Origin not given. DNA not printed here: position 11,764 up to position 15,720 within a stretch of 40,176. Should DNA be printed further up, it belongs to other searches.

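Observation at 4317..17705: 13-kb seven-gene operon: giant CBM-fused SBP, two ABC permease pairs, NHL-Yip1 fusion and a DUF5696-like giant secreted protein, with no ATPase or regulator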

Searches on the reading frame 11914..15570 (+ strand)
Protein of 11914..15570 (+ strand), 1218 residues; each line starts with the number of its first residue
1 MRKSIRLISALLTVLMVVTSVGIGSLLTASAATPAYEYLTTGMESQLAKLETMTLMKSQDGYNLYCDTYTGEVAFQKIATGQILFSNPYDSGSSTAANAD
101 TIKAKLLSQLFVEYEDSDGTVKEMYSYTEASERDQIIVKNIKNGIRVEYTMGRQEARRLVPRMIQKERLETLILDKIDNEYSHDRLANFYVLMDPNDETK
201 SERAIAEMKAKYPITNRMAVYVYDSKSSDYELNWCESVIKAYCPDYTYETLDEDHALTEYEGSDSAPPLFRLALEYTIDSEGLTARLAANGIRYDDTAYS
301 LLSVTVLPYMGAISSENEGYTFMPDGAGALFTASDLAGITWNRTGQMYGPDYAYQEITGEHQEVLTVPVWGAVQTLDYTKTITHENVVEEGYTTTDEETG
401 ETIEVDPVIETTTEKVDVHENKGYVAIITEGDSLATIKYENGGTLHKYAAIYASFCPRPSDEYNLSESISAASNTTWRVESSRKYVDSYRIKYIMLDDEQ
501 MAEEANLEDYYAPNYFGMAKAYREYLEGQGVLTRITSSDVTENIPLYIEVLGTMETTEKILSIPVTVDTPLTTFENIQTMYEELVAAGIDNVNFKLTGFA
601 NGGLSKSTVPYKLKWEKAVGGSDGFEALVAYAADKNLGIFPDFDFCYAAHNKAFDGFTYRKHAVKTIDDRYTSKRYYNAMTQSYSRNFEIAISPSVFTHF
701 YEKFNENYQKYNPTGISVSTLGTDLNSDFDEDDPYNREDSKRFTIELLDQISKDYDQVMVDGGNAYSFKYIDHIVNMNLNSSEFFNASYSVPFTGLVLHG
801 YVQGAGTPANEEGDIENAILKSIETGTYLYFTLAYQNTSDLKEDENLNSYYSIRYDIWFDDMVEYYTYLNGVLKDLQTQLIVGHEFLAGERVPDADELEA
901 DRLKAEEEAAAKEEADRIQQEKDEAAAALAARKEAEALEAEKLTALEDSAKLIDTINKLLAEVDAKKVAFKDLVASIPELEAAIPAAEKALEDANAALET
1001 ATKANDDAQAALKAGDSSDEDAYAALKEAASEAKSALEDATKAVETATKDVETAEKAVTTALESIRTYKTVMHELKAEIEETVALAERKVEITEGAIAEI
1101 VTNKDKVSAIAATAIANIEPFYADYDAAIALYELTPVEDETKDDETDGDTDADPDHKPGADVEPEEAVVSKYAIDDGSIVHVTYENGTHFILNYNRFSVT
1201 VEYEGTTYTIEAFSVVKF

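Call 3: search_protein_families(library=pfam, proteins=[window:11914-15570:+], max_evalue=0.01)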
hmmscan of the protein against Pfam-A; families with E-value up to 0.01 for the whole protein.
window:11914-15570:+ (1218 aa): 1 family
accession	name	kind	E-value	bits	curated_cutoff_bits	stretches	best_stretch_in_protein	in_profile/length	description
PF18952.6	DUF5696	-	5.3e-136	455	25.6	2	418-888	130-577/612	Family of unknown function (DUF5696)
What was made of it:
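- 11914..15570 (+): g5: N-terminal signal or anchor (aa 1-32). GH129-like N-terminal β-sandwich (aa ~33-530). (β/α)8 barrel (aa ~545-880). Inserted coiled coil (aa ~893-1160). Conserved C-terminal β segment (aa ~1165-1218). DUF5696 at E 5e-136 (call 3).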

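Call 6: search_protein_families(library=ncbifam, proteins=[window:11914-15570:+], max_evalue=0.001)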
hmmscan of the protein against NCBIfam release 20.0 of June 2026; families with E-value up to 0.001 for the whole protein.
window:11914-15570:+ (1218 aa): 2 families
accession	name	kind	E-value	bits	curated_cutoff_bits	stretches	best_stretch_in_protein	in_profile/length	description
TIGR02168.1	SMC_prok_B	equivalog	3.9e-05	21.6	567.35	1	905-1130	315-542/1181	chromosome segregation protein SMC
TIGR04320.1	Surf_Exclu_PgrA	domain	0.00024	20.5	70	1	980-1082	254-355/360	SEC10/PgrA surface exclusion domain-containing protein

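Call 10: search_solved_structures(query=window:11914-15570:+, max_evalue=1, show_alignments=2)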
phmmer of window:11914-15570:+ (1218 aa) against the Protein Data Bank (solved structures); distinct sequences matched with E-value up to 1: 11.
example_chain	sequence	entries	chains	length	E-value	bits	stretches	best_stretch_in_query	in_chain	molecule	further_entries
2ymu_A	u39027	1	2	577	0.00036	21.9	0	312-348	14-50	WD-40 REPEAT PROTEIN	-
7bie_A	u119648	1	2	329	0.0013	20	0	313-348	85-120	nvWRAP-T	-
7bif_A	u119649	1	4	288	0.0024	19.1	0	312-348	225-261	v22WRAP-T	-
7bid_A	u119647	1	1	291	0.0026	19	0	312-348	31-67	v31WRAP-T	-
7big_A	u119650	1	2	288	0.0031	18.8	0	313-348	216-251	v13WRAP-T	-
8oyv_A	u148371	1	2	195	0.034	15.4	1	976-1086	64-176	De novo designed soluble Claudin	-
5nl6_A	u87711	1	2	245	0.041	15.1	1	971-1099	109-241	Calponin domain family protein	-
6r60_A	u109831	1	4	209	0.082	14.1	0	314-348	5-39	WD-40 repeat protein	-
6r5y_A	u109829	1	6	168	0.095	13.9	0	314-348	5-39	WD-40 repeat protein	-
6r5z_A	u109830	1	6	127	0.19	12.8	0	314-348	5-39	9-bladed beta-propeller formed by three 3-bladed fragments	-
6r5x_A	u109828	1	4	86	0.9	10.6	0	314-348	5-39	WD-40 repeat protein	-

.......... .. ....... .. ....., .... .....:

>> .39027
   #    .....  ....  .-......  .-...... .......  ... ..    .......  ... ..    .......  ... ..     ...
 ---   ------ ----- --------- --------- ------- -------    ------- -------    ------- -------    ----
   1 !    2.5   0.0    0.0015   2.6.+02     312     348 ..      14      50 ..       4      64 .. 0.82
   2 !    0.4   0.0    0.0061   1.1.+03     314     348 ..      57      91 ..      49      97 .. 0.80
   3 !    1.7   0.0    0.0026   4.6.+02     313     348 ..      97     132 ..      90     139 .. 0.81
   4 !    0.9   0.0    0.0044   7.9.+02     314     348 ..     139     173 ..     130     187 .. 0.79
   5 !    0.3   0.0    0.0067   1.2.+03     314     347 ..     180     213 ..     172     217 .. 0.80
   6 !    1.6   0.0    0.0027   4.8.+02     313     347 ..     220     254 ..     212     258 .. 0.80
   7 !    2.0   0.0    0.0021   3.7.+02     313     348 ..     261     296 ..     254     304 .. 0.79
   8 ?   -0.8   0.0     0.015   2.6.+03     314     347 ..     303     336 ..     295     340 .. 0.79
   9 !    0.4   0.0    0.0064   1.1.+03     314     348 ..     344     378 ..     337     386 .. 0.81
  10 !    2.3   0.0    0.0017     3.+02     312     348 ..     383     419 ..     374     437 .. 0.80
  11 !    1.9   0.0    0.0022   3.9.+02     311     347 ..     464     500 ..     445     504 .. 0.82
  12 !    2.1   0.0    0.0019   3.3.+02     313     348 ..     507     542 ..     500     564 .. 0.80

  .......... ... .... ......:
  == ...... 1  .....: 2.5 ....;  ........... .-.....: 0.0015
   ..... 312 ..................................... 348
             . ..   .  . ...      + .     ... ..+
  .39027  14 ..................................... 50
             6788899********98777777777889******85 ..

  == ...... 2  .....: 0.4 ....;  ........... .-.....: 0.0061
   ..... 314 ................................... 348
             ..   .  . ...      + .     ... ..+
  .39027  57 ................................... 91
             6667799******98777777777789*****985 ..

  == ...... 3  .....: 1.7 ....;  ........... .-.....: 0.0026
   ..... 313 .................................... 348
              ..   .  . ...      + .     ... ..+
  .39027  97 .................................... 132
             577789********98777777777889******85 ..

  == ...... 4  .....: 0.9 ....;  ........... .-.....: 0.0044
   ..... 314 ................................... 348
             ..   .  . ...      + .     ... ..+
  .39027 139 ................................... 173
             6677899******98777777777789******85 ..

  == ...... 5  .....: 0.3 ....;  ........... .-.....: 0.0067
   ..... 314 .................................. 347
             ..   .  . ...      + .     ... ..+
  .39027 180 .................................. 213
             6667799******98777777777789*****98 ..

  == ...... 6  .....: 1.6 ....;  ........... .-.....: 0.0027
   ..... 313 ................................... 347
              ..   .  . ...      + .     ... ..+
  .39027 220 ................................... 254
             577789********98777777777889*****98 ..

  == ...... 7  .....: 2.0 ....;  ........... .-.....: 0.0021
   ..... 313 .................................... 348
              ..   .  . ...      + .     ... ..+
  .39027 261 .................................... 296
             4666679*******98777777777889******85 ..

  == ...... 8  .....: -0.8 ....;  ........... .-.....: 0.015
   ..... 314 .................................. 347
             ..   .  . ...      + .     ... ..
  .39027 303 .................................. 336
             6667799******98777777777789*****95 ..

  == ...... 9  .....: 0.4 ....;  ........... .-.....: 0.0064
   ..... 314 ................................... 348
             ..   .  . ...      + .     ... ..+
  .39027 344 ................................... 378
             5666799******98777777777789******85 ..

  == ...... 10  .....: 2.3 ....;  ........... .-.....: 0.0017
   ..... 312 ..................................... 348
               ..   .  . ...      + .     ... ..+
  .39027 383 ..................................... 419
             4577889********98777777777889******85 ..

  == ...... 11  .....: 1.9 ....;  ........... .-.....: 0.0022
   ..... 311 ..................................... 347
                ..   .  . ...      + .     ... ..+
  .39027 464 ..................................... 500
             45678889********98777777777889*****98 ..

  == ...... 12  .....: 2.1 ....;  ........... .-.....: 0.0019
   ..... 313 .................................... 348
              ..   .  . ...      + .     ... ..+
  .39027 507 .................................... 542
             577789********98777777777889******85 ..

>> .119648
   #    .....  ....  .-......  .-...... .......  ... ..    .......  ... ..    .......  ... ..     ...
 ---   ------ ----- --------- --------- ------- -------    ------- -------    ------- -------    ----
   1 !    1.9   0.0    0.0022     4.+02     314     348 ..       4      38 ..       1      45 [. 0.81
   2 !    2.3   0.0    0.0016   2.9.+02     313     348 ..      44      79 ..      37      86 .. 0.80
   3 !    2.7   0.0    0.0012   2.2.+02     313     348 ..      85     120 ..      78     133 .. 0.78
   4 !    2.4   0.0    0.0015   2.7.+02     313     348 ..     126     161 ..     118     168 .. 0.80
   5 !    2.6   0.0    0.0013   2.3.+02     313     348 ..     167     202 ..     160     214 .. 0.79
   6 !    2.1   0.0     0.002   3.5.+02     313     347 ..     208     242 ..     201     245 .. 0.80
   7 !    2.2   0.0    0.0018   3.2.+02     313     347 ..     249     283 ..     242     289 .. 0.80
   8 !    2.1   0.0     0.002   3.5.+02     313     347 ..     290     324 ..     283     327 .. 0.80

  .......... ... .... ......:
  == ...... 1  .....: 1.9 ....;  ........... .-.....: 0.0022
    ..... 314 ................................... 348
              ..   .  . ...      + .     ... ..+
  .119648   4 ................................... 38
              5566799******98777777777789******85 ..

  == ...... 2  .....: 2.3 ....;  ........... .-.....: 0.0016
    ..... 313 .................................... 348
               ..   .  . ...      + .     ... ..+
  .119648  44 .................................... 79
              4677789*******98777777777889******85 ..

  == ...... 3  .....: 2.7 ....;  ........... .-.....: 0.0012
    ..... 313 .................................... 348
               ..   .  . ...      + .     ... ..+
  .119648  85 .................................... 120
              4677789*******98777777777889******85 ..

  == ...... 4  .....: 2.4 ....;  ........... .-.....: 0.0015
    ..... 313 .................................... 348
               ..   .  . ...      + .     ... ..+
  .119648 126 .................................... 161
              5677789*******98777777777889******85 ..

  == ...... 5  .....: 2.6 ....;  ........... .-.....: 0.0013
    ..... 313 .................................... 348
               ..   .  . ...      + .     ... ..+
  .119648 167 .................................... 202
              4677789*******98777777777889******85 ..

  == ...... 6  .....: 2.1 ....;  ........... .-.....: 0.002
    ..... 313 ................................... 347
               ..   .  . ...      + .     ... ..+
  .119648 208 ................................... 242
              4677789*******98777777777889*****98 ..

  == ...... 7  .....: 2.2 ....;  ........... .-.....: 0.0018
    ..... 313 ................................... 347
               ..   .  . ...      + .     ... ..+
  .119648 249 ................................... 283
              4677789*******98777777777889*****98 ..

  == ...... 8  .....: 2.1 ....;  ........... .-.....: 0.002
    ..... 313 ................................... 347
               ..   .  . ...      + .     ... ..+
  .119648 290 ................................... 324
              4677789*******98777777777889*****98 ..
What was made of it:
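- On GH129 glycoside hydrolases: The single sequence finds nothing (call 10).
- Tried and rejected: Single-sequence PDB search with g5: only spurious WD40 and helical matches (call 10).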

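Call 12: find_homologous_proteins(query=window:11914-15570:+, max_evalue=0.00001)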
Query window:11914-15570:+ (1218 aa): 1087 proteins with E <= 0.00001 among 8000 candidates; the best 120 are listed.
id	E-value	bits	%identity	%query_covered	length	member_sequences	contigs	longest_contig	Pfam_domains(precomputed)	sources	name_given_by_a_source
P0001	0.0e+0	2541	94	100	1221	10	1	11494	PF18952.7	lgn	-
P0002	0.0e+0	2377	88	100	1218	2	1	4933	PF18952.7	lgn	-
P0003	0.0e+0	2312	86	100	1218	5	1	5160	PF18952.7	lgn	-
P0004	0.0e+0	2188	83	99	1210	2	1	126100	PF18952.7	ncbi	-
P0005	0.0e+0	2078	77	100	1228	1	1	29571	PF18952.7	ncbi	-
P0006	0.0e+0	1808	76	84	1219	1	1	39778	PF18952.7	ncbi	-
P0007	0.0e+0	1806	77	80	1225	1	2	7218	PF18952.7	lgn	-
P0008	0.0e+0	1797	77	82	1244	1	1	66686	PF18952.7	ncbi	-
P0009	0.0e+0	1754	68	100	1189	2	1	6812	PF18952.7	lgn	-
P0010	0.0e+0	1463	57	100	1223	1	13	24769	PF18952.7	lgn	-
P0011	0.0e+0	1453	57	100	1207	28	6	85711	PF18952.7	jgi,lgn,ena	-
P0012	0.0e+0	1435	55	65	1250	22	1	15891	PF18952.7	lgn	-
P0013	0.0e+0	1434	68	73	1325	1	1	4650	PF18952.7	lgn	-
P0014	0.0e+0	1390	63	81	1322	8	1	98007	PF18952.7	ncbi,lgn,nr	ncbi:MAG: DUF5696 domain-containing protein [Clostridia bacterium]|nr:DUF5696 domain-containing prot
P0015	0.0e+0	1353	61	81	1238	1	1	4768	PF18952.7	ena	-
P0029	0.0e+0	1108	56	74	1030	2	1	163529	PF18952.7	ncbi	ncbi:MAG: DUF5696 domain-containing protein [Eubacteriales bacterium]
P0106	0.0e+0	1028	51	73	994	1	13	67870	PF18952.7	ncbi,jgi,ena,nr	ncbi:MAG: hypothetical protein E7579_01090 [Ruminococcaceae bacterium]|nr:hypothetical protein [Osci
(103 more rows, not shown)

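Call 13: find_encoding_contigs(protein=P0029, flank=10000, max_places=2)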
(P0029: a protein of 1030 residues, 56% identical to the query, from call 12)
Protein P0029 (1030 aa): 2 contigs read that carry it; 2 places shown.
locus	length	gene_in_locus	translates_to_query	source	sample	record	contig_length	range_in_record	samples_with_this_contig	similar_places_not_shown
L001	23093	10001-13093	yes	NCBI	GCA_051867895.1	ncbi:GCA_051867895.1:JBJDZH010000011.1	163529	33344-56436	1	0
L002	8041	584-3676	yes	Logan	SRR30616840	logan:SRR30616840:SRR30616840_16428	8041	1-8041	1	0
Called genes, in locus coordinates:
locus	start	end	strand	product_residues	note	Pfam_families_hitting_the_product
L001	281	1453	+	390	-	PF00266:Aminotran_5, PF00155:Aminotran_1_2 (faint)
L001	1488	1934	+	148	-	PF01592:NifU_N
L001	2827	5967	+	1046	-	PF25275:Golvesin_C (faint), PF01547:SBP_bac_1, PF13416:SBP_bac_8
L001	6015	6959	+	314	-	PF00528:BPD_transp_1 (faint)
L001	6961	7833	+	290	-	PF00528:BPD_transp_1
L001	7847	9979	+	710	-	PF01436:NHL (faint), PF07719:TPR_2 (faint), PF13432:TPR_16, PF04893:Yip1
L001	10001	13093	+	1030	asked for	PF18952:DUF5696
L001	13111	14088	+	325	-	PF00528:BPD_transp_1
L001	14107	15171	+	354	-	PF00528:BPD_transp_1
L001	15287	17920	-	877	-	PF01411:tRNA-synt_2c, PF07973:tRNA_SAD, PF02272:DHHA1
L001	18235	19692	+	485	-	PF22848:ASD1_dom, PF06964:Alpha-L-AF_C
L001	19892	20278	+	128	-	-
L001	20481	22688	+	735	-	PF14498:Glyco_hyd_65N_2, PF22124:Glyco_hydro_95_cat, PF21307:Glyco_hydro_95_C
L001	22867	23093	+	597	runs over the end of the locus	PF00664:ABC_membrane, PF00005:ABC_tran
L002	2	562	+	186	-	?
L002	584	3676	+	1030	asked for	PF18952:DUF5696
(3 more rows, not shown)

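Call 14: find_encoding_contigs(protein=P0106, flank=10000, max_places=2)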
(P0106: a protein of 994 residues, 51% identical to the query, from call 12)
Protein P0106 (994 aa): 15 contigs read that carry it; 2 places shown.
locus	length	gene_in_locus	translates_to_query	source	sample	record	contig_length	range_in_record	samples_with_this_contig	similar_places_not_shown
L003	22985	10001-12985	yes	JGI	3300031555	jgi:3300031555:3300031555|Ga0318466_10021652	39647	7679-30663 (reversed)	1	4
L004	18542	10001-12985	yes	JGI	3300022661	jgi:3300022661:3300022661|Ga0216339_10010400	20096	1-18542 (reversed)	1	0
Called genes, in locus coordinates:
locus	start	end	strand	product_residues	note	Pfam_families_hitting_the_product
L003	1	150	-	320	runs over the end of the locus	PF00480:ROK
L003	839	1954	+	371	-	PF00266:Aminotran_5, PF00155:Aminotran_1_2 (weak)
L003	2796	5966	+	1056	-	PF25275:Golvesin_C (faint), PF01547:SBP_bac_1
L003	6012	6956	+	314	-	PF00528:BPD_transp_1 (weak)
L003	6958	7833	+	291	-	PF00528:BPD_transp_1 (weak)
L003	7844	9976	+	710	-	PF01436:NHL (faint), PF04893:Yip1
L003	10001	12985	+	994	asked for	PF18952:DUF5696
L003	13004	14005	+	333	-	PF00528:BPD_transp_1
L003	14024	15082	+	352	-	PF00528:BPD_transp_1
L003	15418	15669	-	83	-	-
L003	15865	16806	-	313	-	-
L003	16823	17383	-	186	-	PF06962:rRNA_methylase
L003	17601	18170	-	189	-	PF01558:POR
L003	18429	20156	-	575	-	PF01855:POR_N, PF02775:TPP_enzyme_C, PF12797:Fer4_2 (faint), PF00037:Fer4 (weak)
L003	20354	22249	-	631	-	PF13292:DXP_synthase_N, PF00456:Transketolase_N (faint), PF02779:Transket_pyr, PF02780:Transketolase_C (weak)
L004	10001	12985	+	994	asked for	PF18952:DUF5696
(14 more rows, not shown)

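Call 15: find_encoding_contigs(protein=P0014, flank=10000, max_places=2)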
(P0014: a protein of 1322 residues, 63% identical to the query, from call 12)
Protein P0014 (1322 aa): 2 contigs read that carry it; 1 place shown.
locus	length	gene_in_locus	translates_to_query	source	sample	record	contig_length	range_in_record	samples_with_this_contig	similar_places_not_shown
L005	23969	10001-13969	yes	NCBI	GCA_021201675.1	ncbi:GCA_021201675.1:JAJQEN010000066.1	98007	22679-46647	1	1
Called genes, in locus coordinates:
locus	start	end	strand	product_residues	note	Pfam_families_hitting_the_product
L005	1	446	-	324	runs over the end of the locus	PF00480:ROK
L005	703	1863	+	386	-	PF00266:Aminotran_5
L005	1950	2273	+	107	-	-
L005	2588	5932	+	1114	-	PF01547:SBP_bac_1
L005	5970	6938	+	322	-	PF00528:BPD_transp_1 (faint)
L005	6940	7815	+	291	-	PF00528:BPD_transp_1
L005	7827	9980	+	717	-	PF08450:SGL (faint), PF04893:Yip1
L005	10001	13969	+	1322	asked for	PF18952:DUF5696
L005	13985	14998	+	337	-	PF00528:BPD_transp_1 (weak)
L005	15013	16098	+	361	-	PF00528:BPD_transp_1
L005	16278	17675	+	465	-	-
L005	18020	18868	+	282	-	PF00119:ATP-synt_A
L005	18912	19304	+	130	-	PF00137:ATP-synt_C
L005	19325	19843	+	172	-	PF00430:ATP-synt_B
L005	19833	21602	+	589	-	PF00213:OSCP, PF02874:ATP-synt_ab_N, PF00006:ATP-synt_ab, PF00306:ATP-synt_ab_C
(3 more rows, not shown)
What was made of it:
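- Three metagenomic contexts have an identical layout (calls 13-15).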
